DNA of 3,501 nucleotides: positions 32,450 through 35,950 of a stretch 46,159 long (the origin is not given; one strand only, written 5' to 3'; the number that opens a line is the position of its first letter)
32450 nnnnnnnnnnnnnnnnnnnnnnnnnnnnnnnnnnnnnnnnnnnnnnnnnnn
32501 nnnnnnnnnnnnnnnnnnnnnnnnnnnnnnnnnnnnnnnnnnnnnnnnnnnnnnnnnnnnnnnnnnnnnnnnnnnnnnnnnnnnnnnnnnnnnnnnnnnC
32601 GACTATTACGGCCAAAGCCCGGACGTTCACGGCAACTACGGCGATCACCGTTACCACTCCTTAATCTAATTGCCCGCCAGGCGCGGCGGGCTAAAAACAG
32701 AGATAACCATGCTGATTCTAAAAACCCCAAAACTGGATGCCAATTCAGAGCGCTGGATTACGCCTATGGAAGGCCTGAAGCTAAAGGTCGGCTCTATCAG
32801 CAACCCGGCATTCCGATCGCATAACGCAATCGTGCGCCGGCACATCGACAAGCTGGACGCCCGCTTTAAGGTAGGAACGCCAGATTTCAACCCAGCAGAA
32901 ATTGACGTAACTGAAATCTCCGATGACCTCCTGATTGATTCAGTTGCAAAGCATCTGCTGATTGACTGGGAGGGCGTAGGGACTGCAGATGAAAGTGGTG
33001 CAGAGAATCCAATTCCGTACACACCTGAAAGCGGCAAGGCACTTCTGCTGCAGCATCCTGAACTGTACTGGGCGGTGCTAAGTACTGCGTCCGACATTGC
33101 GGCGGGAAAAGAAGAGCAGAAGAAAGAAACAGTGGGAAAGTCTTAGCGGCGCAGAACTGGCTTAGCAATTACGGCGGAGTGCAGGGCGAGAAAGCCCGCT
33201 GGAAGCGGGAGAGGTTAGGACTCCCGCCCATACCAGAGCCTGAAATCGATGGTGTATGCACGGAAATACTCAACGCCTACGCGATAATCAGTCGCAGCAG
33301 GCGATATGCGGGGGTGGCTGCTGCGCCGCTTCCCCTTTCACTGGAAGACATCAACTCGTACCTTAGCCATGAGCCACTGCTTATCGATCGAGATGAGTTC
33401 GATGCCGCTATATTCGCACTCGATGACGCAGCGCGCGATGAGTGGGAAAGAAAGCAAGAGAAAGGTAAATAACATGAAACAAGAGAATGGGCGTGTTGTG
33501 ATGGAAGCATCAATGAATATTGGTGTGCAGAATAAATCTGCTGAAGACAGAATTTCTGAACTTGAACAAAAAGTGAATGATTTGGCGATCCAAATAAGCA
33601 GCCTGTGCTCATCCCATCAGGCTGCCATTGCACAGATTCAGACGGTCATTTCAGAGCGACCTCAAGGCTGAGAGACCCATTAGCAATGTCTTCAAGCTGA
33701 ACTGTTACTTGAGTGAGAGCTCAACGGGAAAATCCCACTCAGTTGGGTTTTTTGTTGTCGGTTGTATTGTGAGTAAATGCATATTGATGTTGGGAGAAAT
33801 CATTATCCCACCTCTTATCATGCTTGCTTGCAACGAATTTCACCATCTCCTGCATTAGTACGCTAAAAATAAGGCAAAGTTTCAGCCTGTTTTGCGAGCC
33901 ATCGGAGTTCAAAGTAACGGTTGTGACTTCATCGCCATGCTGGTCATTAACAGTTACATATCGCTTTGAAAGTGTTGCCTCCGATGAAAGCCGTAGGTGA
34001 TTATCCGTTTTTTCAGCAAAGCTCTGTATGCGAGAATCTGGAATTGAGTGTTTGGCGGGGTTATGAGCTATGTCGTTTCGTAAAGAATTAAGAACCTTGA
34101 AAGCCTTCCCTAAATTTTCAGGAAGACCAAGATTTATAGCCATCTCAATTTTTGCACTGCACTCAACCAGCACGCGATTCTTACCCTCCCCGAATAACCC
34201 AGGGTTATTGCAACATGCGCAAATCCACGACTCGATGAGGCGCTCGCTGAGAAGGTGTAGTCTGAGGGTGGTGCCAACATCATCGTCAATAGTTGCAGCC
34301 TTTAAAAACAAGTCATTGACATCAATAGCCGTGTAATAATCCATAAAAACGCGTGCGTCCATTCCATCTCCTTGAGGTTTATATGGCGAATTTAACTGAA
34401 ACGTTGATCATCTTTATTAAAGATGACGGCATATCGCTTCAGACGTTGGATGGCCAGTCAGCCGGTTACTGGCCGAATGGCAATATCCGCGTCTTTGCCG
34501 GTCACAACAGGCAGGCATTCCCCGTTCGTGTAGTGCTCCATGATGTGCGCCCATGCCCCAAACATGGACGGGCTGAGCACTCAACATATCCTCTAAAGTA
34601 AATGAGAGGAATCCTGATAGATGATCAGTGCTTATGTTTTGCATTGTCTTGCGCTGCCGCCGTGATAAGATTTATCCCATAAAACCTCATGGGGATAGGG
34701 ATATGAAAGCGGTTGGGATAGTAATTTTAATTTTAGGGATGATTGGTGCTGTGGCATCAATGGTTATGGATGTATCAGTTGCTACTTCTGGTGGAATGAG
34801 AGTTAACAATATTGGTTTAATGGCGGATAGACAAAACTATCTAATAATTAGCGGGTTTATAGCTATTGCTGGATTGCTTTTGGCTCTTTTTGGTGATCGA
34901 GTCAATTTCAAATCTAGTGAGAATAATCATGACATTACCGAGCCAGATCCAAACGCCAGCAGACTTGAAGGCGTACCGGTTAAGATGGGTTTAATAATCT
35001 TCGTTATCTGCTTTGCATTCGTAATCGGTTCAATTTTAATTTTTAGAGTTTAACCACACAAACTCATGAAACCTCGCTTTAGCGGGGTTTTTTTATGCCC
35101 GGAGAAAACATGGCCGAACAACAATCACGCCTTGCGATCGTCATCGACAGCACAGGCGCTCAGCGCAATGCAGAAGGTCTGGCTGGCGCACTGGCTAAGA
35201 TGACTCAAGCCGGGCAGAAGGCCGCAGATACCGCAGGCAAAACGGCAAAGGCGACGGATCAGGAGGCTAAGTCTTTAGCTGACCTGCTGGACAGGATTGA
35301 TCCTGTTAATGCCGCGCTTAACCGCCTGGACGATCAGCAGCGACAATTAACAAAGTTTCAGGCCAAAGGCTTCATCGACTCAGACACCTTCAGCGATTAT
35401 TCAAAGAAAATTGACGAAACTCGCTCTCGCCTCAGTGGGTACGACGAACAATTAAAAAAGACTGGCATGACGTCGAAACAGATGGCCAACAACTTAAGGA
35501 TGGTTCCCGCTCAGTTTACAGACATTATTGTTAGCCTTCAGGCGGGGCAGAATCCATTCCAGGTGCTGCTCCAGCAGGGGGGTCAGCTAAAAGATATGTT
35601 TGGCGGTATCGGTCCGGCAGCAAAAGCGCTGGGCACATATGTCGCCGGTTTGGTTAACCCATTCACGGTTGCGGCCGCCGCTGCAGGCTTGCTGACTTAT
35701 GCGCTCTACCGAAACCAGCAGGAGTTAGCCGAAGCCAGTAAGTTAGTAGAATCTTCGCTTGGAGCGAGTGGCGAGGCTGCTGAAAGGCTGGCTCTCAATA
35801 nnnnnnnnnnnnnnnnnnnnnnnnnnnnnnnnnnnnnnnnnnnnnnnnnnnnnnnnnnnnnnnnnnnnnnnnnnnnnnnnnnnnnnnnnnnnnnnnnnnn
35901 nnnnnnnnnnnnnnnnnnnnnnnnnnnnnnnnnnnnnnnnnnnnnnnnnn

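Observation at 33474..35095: Low-GC moron island inside the tail operon: HEPN-motif protein plus small multi-TM protein, insulated by terminators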

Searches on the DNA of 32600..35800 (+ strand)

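Call 10: search_dna_similar(query=window:32600-35800:+, collection=phages, mode=near, max_rows=30)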
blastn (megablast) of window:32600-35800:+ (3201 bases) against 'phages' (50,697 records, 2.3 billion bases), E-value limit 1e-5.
No match.

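Call 11: search_dna_similar(query=window:33474-35095:+, collection=ecoli_genomes, mode=near, max_rows=20)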
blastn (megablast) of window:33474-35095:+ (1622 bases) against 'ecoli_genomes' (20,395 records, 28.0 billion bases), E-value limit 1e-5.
No match.

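Call 109: search_dna_similar(query=L001:961-1786:+, collection=ecoli_genomes, mode=near, max_rows=12, rows=spread)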
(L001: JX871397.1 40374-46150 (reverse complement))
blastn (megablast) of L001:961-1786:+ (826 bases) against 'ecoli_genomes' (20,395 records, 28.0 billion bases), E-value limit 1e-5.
Records with a match: 80; places in all: 80; records where one place covers at least 80% of the query: 80.
Genomes with a match: 80 of 5426; with a place that covers at least 80% of the query: 80. Places per genome that has any: lowest 1, median 1, highest 1. On chromosomes: 79 places; on plasmids: 1.
Best place of each record, by identity: >=99% 80.
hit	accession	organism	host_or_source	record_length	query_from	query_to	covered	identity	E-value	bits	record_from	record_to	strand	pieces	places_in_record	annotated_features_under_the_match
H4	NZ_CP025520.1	Escherichia coli strain DH5alpha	common laboratory strain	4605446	1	826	100%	100.0%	0e+0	1526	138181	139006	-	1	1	hypothetical protein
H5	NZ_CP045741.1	Escherichia coli strain DH5alpha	not applicable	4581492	1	826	100%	100.0%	0e+0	1526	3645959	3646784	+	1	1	hypothetical protein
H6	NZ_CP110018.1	Escherichia coli strain DH10B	laboratory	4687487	1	826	100%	100.0%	0e+0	1526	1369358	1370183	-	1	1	hypothetical protein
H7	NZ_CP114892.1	Escherichia coli strain CM5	laboratory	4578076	1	826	100%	100.0%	0e+0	1526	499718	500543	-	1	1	hypothetical protein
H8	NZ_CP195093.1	Escherichia coli strain TUM1509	Laboratory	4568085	1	826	100%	100.0%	0e+0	1526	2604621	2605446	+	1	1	hypothetical protein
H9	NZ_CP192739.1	Escherichia coli strain TUM22761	Laboratory developed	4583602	1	826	100%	100.0%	0e+0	1526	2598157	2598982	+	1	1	hypothetical protein (x2)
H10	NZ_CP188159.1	Escherichia coli strain TUM24565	Laboratory developed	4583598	1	826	100%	100.0%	0e+0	1526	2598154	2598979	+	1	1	hypothetical protein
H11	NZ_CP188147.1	Escherichia coli strain TUM23337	Laboratory developed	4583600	1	826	100%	100.0%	0e+0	1526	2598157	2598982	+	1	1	hypothetical protein (x2)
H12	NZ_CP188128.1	Escherichia coli strain TUM22153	Laboratory developed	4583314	1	826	100%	100.0%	0e+0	1526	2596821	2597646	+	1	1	hypothetical protein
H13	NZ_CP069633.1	Escherichia coli strain SSGw1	not applicable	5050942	1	826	100%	99.9%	0e+0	1520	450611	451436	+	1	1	hypothetical protein (x2)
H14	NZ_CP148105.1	Escherichia coli strain Nissle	missing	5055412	1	826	100%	99.9%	0e+0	1520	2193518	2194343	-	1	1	hypothetical protein (x2)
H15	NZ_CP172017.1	Escherichia coli strain EcN_Sk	Homo sapiens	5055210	1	826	100%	99.8%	0e+0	1513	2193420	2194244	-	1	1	hypothetical protein (x2)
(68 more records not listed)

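Call 113: search_rna_families(source=window, start=33300, end=35200, threshold=evalue, max_evalue=1)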
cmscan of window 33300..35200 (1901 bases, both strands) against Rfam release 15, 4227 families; matches with E-value up to 1: 5.
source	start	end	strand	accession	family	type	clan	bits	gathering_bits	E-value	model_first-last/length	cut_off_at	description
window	34990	35093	+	RF01400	istR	Gene; antitoxin;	-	26.8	45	0.0083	1-130/130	no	istR Hfq binding RNA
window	35031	35096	+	RF01859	Phe_leader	Cis-reg; leader;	-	24.2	55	0.33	1-125/125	no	Phenylalanine leader peptide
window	35058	35107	+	RF02606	AbsR28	Gene; sRNA;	-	22.7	50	0.025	1-180/180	no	Acinetobacter sRNA 28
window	34960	35095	+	RF00513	Trp_leader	Cis-reg; leader;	-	21.6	41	0.22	1-100/100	no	Tryptophan operon leader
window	35024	35095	+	RF00512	Leu_leader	Cis-reg; leader;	-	20.2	50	0.36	1-148/148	no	Leucine operon leader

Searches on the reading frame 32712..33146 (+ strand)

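Call 7: search_protein_families(library=pfam, proteins=[window:32712-33146:+], max_evalue=1)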
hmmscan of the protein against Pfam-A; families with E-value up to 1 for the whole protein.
window:32712-33146:+ (144 aa): 0 families

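Call 8: search_protein_families(library=phrogs, proteins=[window:32712-33146:+], max_evalue=0.1)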
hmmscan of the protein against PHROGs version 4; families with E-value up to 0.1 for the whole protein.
window:32712-33146:+ (144 aa): 3 families
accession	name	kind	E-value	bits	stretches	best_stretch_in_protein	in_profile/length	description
phrog_313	-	tail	1.2e-34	121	1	4-144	19-149/258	Tail assembly chaperone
phrog_8233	-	tail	0.03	14.8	1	72-143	72-140/271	tail assembly chaperone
phrog_37492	-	unknown function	0.079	14.4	0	75-112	1-41/99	-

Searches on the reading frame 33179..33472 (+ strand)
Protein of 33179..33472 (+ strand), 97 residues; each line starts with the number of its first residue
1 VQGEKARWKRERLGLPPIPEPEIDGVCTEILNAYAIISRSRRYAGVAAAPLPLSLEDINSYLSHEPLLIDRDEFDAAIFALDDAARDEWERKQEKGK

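Call 7: search_protein_families(library=pfam, proteins=[window:33179-33472:+], max_evalue=1)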
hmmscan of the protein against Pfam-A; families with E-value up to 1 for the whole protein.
window:33179-33472:+ (97 aa): 1 family
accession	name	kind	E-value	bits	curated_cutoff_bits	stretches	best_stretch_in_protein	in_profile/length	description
PF19252.4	HIND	-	0.024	14.4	25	1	10-22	13-25/25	HIND motif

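Call 8: search_protein_families(library=phrogs, proteins=[window:33179-33472:+], max_evalue=0.1)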
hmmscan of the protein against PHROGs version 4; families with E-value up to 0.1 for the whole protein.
window:33179-33472:+ (97 aa): 2 families
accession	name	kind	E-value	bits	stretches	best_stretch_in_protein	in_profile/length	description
phrog_1189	-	unknown function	4.3e-32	110.9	1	16-95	2-81/86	-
phrog_313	-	tail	0.0036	17.9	1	21-95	181-253/258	Tail assembly chaperone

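Call 50: find_related_loci(query=window:33179-33472:+, collection=viral_contigs, flank=5000)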
Query window:33179-33472:+ (97 aa) in viral_contigs; peptide patterns used: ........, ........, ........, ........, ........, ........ (x = any residue, [..] = any of these).
59 stretches matched a pattern; 45 encode a relative of the query (tblastn E <= 1e-3); 44 distinct loci.
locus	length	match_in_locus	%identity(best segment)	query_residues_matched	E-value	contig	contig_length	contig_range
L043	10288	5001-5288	93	2-97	9e-58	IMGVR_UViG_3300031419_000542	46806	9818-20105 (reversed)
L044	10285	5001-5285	92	2-96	6e-56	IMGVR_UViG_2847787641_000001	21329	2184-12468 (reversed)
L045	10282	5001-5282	85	2-95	3e-52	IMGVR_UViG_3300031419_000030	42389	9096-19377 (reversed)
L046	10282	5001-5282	81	2-95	7e-48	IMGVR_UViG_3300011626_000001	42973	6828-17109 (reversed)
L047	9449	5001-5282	78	2-95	9e-47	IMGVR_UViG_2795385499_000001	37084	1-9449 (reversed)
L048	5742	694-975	77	2-95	3e-46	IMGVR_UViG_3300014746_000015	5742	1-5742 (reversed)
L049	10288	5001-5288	76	2-97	2e-46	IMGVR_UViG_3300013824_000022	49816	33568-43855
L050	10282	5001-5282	77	2-95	4e-46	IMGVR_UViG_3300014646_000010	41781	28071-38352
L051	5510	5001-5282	77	2-95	6e-46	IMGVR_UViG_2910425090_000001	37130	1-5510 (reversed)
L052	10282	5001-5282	77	2-95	6e-46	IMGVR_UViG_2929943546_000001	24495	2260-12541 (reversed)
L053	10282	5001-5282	78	2-95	1e-46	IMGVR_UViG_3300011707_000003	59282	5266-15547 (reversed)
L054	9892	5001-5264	75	2-89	2e-43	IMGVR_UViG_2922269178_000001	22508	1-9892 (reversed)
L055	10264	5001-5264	75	2-89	2e-43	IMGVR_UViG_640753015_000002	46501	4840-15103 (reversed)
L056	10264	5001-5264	75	2-89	2e-43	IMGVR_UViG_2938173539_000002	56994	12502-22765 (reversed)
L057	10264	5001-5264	75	2-89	3e-43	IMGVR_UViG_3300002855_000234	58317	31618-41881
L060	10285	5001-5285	72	2-96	4e-43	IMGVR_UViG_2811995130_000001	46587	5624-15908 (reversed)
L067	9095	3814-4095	70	2-95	8e-42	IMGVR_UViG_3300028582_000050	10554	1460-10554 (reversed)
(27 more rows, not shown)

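Call 67: search_protein_families(library=phrogs, proteins=[L043:5995-6300:+, L047:5893-6291:+, L047:6291-6734:+, L045:5358-5789:+, L044:6626-7147:+, L060:5321-5887:-, L067:4203-4574:+], max_evalue=0.001)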
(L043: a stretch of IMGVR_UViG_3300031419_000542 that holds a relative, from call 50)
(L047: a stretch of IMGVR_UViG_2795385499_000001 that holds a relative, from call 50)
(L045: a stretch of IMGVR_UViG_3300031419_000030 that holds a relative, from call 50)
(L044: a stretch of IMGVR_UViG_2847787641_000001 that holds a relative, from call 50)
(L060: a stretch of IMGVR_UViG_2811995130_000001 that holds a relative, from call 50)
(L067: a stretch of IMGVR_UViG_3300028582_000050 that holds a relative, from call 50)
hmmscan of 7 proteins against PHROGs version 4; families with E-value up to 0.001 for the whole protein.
L043:5995-6300:+ (101 aa): 6 families
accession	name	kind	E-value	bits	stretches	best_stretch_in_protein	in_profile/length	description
phrog_22882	-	unknown function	8.5e-17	62.4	1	4-82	6-82/278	-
phrog_6576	-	unknown function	1.4e-13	51.9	1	7-69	167-229/325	-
phrog_13700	-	moron, auxiliary metabolic gene and host takeover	1.8e-11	44.9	1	8-65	65-122/284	FtsK/SpoIIIE-like protein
phrog_4212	-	unknown function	2.3e-07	31.3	1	13-65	147-199/353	-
phrog_29917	-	unknown function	3.8e-05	24.6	1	29-56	2-29/39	-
phrog_6152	-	unknown function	7.6e-05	22.9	1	9-67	280-338/355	-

L047:5893-6291:+ (132 aa): 7 families
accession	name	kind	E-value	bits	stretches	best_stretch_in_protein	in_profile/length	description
phrog_2320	-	unknown function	1.1e-26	94.6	1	1-89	19-111/171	-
phrog_36625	-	unknown function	5.3e-13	50.3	1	26-82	26-77/215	-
phrog_35207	-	unknown function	6.9e-11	43.2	1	4-98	5-83/193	-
phrog_16400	-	unknown function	4.1e-08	34.1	1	25-86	199-250/272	-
phrog_20234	-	unknown function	5.4e-08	33.4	1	3-87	8-90/266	-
phrog_38187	-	unknown function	2.7e-05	25.3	1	29-84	76-117/144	-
phrog_6073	-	lysis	0.00055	21.2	0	1-24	1-24/67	Rz-like spanin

L047:6291-6734:+ (147 aa): 0 families

L045:5358-5789:+ (143 aa): 1 family
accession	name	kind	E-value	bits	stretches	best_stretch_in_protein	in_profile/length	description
phrog_6360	-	unknown function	0.00015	23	0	1-49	1-45/122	-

L044:6626-7147:+ (173 aa): 6 families
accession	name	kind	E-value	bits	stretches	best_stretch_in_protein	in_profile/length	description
phrog_1788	-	unknown function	1e-38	133.5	1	48-169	3-127/133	-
phrog_8436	-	unknown function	1.1e-35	123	1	1-93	1-93/110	-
phrog_8032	-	unknown function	8.5e-16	59.6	1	29-97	47-108/173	-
phrog_31852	-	unknown function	1.2e-09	39.6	1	48-88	80-120/121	-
phrog_23817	-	unknown function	8.4e-08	33.3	1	62-91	5-34/110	-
phrog_38854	-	unknown function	7e-05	23.4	1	57-85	186-214/217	-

L060:5321-5887:- (188 aa): 0 families

L067:4203-4574:+ (123 aa): 0 families

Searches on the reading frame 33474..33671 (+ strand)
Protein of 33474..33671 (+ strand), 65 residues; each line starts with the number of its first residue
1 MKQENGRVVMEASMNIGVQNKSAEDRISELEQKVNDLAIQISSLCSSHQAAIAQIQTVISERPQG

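Call 7: search_protein_families(library=pfam, proteins=[window:33474-33671:+], max_evalue=1)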
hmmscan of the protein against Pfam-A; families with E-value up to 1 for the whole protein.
window:33474-33671:+ (65 aa): 6 families
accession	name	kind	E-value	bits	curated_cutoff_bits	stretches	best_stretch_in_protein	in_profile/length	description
PF16526.10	CLZ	-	0.003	18.4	26.7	1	14-59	20-65/71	C-terminal leucine zipper domain of cyclic nucleotide-gated channels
PF03523.18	Macscav_rec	-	0.035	14.4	25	1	30-49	28-47/49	Macrophage scavenger receptor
PF08720.15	Hema_stalk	-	0.073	13.2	26.9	1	7-46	52-89/175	Influenza C hemagglutinin stalk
PF16326.10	ABC_tran_CTD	-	0.084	13.5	32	1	23-58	13-49/69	ABC transporter C-terminal domain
PF07548.16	ChlamPMP_M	-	0.11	12.9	25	1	1-51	16-66/174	Chlamydia polymorphic membrane protein middle domain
PF00831.28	Ribosomal_L29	-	0.34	11.4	24.5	0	52-62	47-57/57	Ribosomal L29 protein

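Call 8: search_protein_families(library=phrogs, proteins=[window:33474-33671:+], max_evalue=0.1)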
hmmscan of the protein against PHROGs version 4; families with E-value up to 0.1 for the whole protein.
window:33474-33671:+ (65 aa): 5 families
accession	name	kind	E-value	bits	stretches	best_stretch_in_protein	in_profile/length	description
phrog_5851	-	unknown function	0.005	17.8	1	20-57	20-57/64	-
phrog_38539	-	unknown function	0.0086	17.4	1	24-44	46-66/70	-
phrog_38241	-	unknown function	0.018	15.6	1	24-56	4-36/51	-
phrog_1805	-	unknown function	0.025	15.7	1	23-44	3-24/54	-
phrog_368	-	unknown function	0.095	13.6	1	16-54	101-139/239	-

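Call 9: search_protein_families(library=padloc, proteins=[window:33474-33671:+], max_evalue=1)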
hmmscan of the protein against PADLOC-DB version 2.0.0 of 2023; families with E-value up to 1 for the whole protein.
window:33474-33671:+ (65 aa): 1 family
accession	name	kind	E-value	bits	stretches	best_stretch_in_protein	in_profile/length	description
PDLC03047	REase_I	-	0.022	10.5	1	7-56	839-887/1107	Type I restriction enzyme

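Call 21: search_protein_families(library=ncbifam, proteins=[window:33474-33671:+], max_evalue=1)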
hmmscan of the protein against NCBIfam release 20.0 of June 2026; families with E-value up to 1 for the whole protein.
window:33474-33671:+ (65 aa): 3 families
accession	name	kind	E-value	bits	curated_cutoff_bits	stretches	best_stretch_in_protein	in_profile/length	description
NF009969.0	PRK13434.1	equivalog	0.086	12.7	179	1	24-62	92-130/186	F0F1 ATP synthase subunit delta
NF005894.0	PRK07857.1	equivalog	0.12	12.2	73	1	7-57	10-60/106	chorismate mutase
TIGR00012.1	L29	equivalog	0.41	10.7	22.6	0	52-62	46-56/56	50S ribosomal protein L29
